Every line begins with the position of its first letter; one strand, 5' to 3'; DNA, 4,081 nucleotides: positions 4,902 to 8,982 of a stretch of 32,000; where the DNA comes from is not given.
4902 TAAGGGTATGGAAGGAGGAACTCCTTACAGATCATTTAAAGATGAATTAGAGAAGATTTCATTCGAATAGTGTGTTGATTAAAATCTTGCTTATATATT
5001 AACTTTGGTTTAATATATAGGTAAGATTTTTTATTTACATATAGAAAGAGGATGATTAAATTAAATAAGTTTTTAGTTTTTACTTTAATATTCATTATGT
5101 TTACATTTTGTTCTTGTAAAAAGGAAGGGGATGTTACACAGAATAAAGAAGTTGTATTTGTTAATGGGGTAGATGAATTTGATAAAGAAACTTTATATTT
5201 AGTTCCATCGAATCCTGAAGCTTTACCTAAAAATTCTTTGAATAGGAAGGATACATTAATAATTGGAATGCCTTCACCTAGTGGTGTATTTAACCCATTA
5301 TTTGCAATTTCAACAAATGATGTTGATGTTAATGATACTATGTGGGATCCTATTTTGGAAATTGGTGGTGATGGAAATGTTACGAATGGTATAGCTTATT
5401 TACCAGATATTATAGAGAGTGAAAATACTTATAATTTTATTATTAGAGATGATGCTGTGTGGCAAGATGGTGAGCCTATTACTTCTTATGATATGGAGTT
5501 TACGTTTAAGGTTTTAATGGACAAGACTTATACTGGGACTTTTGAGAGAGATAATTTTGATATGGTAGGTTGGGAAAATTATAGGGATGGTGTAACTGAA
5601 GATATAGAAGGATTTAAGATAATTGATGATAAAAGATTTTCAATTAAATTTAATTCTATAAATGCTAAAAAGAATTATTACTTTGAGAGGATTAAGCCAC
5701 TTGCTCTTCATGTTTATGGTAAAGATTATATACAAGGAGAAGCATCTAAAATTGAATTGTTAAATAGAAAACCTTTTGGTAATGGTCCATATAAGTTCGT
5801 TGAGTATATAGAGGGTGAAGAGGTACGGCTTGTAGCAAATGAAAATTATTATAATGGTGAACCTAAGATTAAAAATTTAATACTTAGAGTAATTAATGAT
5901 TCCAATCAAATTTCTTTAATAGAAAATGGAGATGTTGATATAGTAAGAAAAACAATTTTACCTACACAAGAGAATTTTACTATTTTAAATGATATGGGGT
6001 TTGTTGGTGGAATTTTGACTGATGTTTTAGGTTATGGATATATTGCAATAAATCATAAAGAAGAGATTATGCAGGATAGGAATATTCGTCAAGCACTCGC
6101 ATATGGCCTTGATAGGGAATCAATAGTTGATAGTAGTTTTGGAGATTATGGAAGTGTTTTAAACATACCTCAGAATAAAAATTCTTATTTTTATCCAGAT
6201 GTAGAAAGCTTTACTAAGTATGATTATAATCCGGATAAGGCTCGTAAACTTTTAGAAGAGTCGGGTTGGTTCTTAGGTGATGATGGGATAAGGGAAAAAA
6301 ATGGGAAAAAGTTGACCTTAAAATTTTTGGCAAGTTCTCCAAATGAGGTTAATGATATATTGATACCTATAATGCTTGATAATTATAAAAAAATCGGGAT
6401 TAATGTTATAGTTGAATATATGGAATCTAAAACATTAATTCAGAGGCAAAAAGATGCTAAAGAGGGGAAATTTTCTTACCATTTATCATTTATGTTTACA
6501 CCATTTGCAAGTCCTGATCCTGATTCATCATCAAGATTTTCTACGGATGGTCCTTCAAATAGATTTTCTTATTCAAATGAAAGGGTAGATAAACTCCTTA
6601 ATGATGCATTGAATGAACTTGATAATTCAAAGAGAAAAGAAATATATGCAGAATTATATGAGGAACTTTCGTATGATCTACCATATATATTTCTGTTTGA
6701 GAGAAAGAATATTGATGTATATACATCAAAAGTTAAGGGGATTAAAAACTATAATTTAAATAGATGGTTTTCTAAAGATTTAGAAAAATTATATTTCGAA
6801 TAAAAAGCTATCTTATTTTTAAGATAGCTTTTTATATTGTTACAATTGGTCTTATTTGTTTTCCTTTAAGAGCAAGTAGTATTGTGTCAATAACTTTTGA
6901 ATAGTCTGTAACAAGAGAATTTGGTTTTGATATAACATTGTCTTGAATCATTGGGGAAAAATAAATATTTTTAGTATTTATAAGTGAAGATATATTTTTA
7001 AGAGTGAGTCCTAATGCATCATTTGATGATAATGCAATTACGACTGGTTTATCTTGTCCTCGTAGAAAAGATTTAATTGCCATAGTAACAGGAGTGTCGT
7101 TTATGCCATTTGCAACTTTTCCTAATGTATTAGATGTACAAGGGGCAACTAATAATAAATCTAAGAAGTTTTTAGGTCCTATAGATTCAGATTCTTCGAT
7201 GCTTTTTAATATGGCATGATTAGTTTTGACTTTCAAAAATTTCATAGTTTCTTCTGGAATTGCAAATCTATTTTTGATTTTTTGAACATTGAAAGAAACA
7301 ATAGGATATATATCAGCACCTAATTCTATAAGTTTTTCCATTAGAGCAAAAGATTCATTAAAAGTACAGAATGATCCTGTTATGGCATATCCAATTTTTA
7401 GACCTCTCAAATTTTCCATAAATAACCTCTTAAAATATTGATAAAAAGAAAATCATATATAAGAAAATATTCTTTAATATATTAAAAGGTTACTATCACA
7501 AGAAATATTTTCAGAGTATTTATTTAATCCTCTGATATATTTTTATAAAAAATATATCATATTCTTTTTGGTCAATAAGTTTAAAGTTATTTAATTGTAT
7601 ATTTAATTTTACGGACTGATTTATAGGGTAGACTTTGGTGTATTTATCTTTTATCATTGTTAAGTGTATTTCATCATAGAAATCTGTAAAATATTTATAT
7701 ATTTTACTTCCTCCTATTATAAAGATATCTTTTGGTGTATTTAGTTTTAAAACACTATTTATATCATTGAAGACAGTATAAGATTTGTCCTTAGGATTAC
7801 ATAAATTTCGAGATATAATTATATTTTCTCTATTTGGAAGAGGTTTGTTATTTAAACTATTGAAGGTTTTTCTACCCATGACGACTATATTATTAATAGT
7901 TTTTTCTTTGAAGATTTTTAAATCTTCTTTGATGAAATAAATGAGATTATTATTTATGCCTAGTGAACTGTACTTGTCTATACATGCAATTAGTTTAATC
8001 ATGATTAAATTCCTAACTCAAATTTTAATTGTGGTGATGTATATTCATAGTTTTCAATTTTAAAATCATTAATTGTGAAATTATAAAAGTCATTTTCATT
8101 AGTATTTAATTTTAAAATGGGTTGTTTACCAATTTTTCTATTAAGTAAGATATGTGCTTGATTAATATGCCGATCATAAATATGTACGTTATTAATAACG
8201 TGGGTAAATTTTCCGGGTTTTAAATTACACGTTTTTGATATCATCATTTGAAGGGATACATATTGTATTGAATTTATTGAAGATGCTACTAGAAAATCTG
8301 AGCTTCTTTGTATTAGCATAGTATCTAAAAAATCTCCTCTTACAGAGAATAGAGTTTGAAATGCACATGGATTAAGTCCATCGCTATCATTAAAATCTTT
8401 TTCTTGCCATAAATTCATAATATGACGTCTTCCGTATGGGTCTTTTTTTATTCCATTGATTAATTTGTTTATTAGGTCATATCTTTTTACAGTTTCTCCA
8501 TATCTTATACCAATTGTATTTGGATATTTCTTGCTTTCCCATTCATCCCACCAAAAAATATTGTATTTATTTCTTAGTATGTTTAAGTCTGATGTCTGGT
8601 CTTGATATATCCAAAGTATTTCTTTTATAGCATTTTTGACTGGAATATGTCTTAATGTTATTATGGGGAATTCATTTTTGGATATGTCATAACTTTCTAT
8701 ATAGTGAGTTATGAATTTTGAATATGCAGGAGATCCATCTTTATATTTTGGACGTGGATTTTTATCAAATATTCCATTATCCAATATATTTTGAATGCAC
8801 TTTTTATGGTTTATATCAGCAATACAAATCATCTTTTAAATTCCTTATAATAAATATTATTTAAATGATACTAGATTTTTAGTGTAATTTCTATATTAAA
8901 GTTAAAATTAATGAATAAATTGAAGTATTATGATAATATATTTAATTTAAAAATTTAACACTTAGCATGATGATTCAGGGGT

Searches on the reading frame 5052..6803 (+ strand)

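Call 6: search_protein_families(library=pfam, proteins=[window:5052-6803:+], max_evalue=0.001)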
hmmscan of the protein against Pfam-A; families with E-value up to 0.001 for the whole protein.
window:5052-6803:+ (583 aa): 1 family
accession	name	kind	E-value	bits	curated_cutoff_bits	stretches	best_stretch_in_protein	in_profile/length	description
PF00496.27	SBP_bac_5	-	2.2e-66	224.9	32.4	1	119-499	11-364/368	Bacterial extracellular solute-binding proteins, family 5 Middle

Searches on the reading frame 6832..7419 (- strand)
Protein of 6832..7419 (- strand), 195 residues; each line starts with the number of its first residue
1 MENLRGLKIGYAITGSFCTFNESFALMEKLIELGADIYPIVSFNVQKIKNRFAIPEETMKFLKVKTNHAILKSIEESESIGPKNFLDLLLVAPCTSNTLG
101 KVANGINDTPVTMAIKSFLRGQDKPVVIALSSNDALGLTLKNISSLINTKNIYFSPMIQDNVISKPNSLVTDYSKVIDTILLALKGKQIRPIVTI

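Call 6: search_protein_families(library=pfam, proteins=[window:6832-7419:-], max_evalue=0.001)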
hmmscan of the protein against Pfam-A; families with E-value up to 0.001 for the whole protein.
window:6832-7419:- (195 aa): 1 family
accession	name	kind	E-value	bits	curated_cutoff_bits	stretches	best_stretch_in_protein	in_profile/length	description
PF02441.25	Flavoprotein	-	1.1e-27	97.1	22.7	1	8-169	2-139/162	Flavoprotein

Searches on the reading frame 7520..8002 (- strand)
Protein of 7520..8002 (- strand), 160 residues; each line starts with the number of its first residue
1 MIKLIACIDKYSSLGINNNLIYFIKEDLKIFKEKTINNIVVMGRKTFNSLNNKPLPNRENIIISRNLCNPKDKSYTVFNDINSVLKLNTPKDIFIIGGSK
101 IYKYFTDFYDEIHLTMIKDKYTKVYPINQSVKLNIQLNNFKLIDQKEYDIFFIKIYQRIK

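Call 6: search_protein_families(library=pfam, proteins=[window:7520-8002:-], max_evalue=0.001)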
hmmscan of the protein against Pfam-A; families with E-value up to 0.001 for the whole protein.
window:7520-8002:- (160 aa): 1 family
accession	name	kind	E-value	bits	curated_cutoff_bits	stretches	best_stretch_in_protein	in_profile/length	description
PF00186.24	DHFR_1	-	2.1e-34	119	25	1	1-122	1-121/159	Dihydrofolate reductase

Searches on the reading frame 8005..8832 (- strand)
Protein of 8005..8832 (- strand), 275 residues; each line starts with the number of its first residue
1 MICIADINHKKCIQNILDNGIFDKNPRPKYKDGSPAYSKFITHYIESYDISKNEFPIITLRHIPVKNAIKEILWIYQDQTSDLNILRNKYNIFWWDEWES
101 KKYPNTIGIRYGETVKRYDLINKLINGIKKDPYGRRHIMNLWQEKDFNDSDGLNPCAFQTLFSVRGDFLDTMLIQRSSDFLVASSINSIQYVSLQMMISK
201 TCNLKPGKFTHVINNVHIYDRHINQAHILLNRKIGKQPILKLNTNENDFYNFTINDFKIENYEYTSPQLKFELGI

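Call 6: search_protein_families(library=pfam, proteins=[window:8005-8832:-], max_evalue=0.001)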
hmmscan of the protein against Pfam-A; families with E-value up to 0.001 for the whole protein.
window:8005-8832:- (275 aa): 1 family
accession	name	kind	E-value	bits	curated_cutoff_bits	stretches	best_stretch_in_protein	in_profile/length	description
PF00303.24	Thymidylat_synt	-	8.5e-65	219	24.3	1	10-272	4-263/266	Thymidylate synthase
